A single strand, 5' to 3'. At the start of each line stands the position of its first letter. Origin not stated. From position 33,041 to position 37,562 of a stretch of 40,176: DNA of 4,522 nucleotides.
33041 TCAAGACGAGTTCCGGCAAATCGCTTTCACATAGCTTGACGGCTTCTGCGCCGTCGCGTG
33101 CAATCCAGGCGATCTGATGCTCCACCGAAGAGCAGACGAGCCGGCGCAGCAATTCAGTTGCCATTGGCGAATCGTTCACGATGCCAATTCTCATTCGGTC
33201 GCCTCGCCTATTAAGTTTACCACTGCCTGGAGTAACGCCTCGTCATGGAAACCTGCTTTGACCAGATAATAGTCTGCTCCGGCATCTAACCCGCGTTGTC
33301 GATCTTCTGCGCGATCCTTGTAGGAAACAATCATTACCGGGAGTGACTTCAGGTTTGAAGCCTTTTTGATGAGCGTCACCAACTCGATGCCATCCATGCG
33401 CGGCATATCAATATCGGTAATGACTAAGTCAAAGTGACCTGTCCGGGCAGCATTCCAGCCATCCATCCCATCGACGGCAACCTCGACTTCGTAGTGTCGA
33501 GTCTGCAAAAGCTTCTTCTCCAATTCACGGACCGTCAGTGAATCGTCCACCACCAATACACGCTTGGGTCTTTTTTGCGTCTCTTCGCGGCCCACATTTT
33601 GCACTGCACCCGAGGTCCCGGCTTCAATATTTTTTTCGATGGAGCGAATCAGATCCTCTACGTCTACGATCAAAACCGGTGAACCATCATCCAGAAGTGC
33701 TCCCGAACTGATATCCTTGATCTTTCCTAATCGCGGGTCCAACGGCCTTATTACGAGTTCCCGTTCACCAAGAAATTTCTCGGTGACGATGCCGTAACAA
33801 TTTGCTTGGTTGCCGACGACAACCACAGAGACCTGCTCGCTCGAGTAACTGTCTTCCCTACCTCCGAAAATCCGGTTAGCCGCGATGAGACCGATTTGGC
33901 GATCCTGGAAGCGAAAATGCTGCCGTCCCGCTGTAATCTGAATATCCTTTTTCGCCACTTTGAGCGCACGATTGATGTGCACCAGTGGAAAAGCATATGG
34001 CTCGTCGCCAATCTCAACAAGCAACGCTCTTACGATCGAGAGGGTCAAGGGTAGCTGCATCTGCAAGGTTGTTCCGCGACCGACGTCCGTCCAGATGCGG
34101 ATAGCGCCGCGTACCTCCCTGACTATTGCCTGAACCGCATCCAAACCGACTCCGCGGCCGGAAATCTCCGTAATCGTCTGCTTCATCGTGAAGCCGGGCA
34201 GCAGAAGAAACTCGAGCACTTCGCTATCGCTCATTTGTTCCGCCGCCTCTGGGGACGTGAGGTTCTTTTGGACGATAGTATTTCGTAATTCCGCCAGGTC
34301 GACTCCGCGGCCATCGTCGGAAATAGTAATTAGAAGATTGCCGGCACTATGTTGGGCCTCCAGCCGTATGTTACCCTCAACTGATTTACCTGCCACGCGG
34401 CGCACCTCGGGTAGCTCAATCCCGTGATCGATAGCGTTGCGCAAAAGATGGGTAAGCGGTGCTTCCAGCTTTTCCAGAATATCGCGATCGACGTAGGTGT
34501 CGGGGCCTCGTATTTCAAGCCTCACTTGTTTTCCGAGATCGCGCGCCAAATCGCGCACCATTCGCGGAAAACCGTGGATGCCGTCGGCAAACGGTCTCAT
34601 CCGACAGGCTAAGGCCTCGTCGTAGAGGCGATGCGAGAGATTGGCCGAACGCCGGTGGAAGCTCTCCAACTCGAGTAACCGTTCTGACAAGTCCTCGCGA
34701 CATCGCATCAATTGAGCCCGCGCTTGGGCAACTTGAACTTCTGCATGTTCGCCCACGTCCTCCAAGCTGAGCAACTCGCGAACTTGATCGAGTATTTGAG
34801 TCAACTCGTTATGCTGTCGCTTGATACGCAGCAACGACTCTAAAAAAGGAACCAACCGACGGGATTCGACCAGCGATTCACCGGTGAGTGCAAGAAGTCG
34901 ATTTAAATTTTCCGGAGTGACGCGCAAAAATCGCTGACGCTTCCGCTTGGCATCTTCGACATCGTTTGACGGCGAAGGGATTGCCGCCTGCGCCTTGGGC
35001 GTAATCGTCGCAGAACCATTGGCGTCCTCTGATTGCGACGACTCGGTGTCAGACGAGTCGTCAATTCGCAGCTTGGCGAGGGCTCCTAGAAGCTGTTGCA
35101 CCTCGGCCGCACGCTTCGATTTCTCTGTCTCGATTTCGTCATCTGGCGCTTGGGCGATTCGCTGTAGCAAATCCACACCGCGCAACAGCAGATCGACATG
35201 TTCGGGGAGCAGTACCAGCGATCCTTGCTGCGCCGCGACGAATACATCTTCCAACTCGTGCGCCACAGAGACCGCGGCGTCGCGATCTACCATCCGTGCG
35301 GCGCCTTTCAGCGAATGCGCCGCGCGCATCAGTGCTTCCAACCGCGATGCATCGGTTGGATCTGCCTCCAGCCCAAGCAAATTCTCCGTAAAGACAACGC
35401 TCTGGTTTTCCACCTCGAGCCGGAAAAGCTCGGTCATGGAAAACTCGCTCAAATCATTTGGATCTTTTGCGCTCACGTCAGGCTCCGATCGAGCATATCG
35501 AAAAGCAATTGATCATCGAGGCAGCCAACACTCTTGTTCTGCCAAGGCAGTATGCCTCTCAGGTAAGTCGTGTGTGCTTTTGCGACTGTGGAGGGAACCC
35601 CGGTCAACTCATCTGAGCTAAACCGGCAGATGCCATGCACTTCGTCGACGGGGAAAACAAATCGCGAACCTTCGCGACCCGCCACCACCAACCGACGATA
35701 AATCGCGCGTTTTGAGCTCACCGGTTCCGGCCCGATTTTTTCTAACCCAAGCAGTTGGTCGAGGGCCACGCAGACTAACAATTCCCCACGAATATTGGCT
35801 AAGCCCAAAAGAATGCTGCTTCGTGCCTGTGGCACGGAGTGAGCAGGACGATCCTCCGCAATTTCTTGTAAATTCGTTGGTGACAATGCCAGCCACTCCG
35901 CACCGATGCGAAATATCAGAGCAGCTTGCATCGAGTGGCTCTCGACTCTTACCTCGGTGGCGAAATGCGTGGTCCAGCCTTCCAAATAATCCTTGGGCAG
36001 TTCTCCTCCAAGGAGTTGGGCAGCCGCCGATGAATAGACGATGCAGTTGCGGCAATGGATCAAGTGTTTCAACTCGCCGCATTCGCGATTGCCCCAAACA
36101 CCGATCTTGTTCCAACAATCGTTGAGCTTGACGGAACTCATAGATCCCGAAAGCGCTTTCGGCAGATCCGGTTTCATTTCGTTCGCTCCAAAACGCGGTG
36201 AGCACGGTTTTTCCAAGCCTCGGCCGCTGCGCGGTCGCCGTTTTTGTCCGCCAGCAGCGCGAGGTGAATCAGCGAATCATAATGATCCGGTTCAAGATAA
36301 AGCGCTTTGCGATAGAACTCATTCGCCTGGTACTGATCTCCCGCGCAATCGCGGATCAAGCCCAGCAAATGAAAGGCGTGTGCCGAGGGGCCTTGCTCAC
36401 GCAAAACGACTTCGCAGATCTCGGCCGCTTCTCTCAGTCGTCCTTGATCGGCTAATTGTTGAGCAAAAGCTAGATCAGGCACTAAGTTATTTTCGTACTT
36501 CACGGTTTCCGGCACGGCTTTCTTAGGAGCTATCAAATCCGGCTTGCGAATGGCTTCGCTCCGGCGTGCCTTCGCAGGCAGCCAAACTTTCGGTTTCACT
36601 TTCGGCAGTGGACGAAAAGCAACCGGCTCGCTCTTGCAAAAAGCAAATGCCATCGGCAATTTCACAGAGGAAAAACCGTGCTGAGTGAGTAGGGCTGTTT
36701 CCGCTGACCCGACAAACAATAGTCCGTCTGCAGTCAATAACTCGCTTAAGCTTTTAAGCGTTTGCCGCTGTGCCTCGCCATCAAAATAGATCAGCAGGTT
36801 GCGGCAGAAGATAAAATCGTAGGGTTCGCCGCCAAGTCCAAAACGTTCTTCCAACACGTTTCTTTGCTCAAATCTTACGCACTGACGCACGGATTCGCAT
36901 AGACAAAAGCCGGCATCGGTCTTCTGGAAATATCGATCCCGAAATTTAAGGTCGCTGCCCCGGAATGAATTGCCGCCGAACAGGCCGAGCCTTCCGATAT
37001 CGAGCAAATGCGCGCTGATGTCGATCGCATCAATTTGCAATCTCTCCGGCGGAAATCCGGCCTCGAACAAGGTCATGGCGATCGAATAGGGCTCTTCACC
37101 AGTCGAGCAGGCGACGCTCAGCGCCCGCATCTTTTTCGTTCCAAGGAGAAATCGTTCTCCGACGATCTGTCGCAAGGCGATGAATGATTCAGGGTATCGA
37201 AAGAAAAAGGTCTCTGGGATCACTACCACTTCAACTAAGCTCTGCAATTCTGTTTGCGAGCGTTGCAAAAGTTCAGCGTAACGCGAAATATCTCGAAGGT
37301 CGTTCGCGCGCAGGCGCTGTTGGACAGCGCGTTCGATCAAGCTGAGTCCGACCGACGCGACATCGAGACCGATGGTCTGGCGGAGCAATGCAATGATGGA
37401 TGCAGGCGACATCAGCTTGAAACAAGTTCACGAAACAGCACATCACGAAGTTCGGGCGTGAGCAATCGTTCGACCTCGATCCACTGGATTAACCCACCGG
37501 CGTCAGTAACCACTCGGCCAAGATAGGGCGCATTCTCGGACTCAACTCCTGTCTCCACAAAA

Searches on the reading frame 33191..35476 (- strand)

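Call 71: search_protein_families(library=pfam, proteins=[window:33191-35476:-], max_evalue=0.00001)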
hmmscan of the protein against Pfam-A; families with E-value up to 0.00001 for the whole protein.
window:33191-35476:- (761 aa): 4 families
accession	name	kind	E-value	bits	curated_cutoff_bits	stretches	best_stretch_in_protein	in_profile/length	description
PF00072.30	Response_reg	-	2.2e-25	89.4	30.2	1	640-752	1-110/111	Response regulator receiver domain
PF01584.24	CheW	-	1.2e-17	64.3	23.5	1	484-613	2-137/138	CheW-like domain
PF02518.31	HATPase_c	-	4.5e-14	53.3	26.4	1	340-478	5-110/111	Histidine kinase-, DNA gyrase B-, and HSP90-like ATPase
PF01627.28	Hpt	-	4.1e-12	46.6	24.6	1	16-105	4-82/84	Hpt domain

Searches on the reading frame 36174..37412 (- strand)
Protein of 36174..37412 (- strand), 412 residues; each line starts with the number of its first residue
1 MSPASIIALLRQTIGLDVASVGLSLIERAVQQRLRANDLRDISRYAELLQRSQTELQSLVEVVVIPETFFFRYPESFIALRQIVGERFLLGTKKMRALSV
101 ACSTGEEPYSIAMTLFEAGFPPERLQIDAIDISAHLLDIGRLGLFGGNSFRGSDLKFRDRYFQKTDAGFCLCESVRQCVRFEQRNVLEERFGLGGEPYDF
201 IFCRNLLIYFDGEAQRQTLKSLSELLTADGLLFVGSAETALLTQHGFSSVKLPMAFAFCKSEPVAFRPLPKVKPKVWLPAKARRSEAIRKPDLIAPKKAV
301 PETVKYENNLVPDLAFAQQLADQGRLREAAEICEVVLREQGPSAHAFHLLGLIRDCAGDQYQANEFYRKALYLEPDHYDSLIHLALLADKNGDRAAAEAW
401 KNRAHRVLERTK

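Call 71: search_protein_families(library=pfam, proteins=[window:36174-37412:-], max_evalue=0.00001)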
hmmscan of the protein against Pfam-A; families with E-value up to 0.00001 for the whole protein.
window:36174-37412:- (412 aa): 3 families
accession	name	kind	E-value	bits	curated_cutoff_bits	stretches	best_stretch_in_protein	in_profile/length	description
PF01739.24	CheR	-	3.5e-38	131.5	27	1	67-253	2-192/195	CheR methyltransferase, SAM binding domain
PF08242.18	Methyltransf_12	-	6.3e-06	27.3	30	0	176-232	48-98/98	Methyltransferase domain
PF03705.20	CheR_N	-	6.9e-06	26.1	27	0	6-52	6-52/53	CheR methyltransferase, all-alpha domain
